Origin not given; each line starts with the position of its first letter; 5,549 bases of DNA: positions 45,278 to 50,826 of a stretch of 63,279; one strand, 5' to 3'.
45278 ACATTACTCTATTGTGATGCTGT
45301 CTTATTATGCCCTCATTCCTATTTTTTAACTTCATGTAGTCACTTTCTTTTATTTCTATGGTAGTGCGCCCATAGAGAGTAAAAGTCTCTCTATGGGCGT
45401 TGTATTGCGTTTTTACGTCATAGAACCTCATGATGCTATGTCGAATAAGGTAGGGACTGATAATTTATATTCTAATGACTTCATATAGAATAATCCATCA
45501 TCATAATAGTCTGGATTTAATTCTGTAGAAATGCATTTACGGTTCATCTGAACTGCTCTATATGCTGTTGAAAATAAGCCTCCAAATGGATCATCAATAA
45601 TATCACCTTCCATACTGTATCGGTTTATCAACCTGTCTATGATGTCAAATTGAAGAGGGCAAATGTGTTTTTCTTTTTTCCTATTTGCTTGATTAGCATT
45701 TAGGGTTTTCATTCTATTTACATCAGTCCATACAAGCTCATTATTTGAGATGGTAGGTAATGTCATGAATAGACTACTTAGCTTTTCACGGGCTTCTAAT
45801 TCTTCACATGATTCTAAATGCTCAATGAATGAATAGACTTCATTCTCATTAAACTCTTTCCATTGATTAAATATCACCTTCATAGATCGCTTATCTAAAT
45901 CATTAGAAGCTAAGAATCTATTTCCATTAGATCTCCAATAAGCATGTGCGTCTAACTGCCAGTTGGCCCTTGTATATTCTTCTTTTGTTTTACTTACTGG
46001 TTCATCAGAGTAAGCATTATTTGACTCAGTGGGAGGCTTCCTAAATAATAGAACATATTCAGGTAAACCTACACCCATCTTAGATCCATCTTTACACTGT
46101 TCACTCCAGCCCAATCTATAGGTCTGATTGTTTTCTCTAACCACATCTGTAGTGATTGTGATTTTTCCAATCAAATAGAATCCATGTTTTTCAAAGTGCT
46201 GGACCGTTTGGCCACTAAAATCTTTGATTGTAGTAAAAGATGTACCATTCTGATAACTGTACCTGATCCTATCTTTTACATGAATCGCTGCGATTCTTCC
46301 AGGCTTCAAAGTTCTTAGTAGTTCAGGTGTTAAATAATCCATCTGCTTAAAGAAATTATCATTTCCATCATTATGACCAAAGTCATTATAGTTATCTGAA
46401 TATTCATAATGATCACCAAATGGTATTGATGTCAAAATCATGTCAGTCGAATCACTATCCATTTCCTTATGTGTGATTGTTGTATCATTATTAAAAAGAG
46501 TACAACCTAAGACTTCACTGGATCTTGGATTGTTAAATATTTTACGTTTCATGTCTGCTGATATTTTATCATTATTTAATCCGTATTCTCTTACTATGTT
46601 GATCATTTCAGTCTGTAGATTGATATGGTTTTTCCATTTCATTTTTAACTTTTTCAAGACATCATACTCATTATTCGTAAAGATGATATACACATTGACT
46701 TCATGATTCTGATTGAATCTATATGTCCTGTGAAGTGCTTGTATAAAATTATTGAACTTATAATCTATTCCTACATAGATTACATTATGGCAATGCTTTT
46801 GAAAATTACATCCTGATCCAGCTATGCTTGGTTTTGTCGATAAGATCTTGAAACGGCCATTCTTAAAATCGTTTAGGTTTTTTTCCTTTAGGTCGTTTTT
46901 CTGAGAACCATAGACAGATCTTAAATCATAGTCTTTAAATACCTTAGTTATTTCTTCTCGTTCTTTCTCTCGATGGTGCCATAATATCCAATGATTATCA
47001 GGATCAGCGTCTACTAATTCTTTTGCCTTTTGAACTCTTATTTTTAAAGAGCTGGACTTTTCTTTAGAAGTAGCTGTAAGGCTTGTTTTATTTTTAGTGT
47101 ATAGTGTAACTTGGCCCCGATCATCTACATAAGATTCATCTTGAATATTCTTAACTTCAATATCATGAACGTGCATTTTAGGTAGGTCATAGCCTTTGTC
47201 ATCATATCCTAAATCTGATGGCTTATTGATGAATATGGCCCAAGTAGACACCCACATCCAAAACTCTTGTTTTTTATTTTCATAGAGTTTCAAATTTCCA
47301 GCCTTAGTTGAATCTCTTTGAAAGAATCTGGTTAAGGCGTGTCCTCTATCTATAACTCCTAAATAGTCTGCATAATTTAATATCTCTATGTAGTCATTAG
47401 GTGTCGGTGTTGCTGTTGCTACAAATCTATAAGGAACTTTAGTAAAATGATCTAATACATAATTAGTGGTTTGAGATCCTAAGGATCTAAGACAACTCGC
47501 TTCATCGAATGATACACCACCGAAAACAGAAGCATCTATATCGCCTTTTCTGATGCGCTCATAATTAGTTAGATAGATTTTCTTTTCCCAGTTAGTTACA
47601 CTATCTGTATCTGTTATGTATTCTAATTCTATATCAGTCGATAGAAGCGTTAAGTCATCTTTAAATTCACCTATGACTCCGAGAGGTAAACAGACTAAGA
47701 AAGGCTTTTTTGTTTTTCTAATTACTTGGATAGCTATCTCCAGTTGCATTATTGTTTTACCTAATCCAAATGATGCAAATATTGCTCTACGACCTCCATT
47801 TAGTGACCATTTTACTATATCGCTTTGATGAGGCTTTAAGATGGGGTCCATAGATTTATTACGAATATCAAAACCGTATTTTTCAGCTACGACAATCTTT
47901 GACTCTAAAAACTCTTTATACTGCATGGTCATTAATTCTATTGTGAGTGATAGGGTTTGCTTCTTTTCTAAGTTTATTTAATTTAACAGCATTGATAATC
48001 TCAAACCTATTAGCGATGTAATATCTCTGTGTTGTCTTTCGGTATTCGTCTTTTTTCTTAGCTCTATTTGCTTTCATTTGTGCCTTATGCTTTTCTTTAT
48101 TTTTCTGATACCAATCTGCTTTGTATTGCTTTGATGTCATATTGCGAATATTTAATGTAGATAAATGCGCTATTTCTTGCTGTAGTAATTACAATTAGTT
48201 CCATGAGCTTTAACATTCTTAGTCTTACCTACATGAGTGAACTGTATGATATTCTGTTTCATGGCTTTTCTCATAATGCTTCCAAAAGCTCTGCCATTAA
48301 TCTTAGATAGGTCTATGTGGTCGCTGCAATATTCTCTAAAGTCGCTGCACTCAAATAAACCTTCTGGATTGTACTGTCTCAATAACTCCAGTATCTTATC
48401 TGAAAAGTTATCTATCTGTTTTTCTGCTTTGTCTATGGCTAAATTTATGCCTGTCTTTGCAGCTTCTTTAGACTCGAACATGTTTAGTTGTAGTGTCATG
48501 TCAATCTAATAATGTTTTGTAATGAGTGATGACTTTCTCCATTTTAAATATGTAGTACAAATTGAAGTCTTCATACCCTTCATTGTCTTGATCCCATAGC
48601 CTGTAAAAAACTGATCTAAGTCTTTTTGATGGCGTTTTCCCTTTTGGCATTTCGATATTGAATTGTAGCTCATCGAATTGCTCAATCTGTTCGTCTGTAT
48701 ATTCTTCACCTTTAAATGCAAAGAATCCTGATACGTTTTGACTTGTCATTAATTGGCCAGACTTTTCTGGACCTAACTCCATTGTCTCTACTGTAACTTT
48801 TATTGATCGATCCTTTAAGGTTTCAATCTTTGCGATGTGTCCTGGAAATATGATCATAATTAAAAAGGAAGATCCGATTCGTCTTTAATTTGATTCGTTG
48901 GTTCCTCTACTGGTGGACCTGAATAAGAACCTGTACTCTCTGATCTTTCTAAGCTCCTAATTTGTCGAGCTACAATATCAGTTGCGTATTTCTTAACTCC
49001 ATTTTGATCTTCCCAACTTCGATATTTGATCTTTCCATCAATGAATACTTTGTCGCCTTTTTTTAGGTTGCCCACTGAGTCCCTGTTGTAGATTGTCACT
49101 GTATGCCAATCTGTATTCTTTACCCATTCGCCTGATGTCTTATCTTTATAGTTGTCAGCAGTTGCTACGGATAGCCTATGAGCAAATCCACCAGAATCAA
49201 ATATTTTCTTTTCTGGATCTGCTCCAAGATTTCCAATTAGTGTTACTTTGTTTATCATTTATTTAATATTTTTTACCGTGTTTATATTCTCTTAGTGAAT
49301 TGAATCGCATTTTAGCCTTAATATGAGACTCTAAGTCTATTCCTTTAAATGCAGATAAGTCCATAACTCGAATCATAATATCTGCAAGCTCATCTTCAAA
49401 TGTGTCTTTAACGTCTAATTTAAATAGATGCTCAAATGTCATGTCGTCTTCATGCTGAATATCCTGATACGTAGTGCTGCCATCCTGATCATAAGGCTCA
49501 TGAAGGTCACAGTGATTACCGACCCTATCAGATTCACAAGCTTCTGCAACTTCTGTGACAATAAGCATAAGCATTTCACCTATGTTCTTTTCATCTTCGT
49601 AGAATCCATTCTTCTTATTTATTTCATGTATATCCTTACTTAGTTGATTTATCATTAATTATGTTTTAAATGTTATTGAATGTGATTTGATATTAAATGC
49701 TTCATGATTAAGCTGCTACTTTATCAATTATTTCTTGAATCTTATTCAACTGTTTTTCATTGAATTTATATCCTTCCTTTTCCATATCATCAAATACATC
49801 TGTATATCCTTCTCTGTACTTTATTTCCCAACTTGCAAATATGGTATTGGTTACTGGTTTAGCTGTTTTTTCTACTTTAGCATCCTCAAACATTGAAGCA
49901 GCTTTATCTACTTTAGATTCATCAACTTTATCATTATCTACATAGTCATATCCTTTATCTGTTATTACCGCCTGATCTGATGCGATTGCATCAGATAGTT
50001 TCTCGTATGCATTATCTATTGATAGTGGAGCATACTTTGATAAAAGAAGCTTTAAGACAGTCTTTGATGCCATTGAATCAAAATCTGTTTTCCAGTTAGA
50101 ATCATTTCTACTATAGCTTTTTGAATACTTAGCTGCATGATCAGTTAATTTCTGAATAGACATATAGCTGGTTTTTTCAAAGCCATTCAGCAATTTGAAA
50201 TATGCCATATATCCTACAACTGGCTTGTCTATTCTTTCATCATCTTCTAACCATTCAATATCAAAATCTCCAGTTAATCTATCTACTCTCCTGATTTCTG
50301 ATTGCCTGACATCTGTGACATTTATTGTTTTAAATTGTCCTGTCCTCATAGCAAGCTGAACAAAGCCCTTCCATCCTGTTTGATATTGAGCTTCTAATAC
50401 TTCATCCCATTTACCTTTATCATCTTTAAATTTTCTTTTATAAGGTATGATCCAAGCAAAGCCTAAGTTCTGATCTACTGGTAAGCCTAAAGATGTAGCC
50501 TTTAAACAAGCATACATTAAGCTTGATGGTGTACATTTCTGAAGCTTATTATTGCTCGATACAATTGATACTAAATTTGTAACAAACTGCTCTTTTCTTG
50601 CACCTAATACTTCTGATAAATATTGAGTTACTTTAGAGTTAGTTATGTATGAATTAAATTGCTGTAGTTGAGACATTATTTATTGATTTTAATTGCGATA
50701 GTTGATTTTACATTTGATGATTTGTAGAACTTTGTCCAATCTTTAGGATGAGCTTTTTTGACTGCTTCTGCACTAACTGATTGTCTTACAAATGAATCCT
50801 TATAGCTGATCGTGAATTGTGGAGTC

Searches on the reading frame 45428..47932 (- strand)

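Call 10: search_protein_families(library=phrogs, proteins=[window:45428-47932:-], max_evalue=0.001)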
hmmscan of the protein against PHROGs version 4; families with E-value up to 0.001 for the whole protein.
window:45428-47932:- (834 aa): 9 families
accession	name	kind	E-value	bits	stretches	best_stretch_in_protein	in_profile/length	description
phrog_16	-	DNA, RNA and nucleotide metabolism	5.3e-113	380.1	1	23-832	264-924/986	DNA helicase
phrog_62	-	DNA, RNA and nucleotide metabolism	4e-43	148.2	1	22-517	687-1198/1881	DNA helicase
phrog_67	-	other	3.8e-26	93.3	1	428-811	81-337/743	DNA methyltransferase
phrog_498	-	other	1e-15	58.3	2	734-811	333-414/633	DNA methyltransferase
phrog_31240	-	unknown function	5.8e-15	56.4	1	3-56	2-54/89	-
phrog_11354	-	unknown function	4.1e-10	40.4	1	349-446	12-107/116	-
phrog_3008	-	other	3.9e-06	27.3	1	747-812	143-206/244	DNA methyltransferase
phrog_6952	-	other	0.00016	22.5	1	753-811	111-169/181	DNA methyltransferase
phrog_18293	-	other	0.00024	22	1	750-812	38-102/119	methyltransferase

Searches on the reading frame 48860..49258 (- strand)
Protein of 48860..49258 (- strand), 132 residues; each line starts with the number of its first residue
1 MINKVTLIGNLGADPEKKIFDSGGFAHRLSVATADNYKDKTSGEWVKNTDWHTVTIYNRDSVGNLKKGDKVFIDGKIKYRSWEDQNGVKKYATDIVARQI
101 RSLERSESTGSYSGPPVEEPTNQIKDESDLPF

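Call 88: search_protein_families(library=phrogs, proteins=[window:48860-49258:-], max_evalue=0.001)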
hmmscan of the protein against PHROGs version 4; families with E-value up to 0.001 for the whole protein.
window:48860-49258:- (132 aa): 5 families
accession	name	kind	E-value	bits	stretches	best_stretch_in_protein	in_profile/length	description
phrog_44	-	DNA, RNA and nucleotide metabolism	2.1e-33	117.2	1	1-132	86-228/271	single strand DNA binding protein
phrog_4932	-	DNA, RNA and nucleotide metabolism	2.1e-07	32.1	1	15-132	11-117/117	single strand DNA binding protein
phrog_25370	-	unknown function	6.4e-05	23.6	1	1-44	1-43/48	-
phrog_27667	-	DNA, RNA and nucleotide metabolism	6.9e-05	24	1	72-132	3-61/61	single strand DNA binding protein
phrog_17019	-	unknown function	0.00036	21.9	1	50-85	6-40/108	-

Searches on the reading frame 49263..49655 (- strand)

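Call 88: search_protein_families(library=phrogs, proteins=[window:49263-49655:-], max_evalue=0.001)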
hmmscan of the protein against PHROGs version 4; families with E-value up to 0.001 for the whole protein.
window:49263-49655:- (130 aa): 4 families
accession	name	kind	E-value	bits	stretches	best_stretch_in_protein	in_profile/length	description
phrog_9236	-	other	2e-33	116.8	2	2-108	6-107/191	pyrophosphatase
phrog_3301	-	other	1.4e-26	94.5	1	2-130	50-168/169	pyrophosphatase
phrog_5658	-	other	5.8e-18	66.3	1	2-123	304-406/421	pyrophosphatase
phrog_6945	-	unknown function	3.1e-06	27.9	0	84-123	216-255/270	-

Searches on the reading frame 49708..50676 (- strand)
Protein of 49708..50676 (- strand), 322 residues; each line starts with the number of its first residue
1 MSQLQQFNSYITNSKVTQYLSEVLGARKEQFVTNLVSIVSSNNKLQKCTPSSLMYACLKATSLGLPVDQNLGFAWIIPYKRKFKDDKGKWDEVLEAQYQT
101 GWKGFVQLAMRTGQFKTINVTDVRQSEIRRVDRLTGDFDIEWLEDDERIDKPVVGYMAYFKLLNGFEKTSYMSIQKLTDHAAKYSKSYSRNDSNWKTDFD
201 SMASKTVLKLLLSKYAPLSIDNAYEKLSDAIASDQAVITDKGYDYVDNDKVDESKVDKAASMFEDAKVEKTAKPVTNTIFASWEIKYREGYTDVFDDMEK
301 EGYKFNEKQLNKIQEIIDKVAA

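Call 10: search_protein_families(library=phrogs, proteins=[window:49708-50676:-], max_evalue=0.001)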
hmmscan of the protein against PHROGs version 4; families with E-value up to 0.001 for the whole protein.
window:49708-50676:- (322 aa): 3 families
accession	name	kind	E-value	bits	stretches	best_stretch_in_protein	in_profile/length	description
phrog_148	-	DNA, RNA and nucleotide metabolism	4.4e-65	221.7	1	8-294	30-283/387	RecT-like ssDNA annealing protein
phrog_19737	-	unknown function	3.2e-18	67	1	10-115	15-107/108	-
phrog_34786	-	unknown function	5.1e-08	34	1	28-84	52-108/116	-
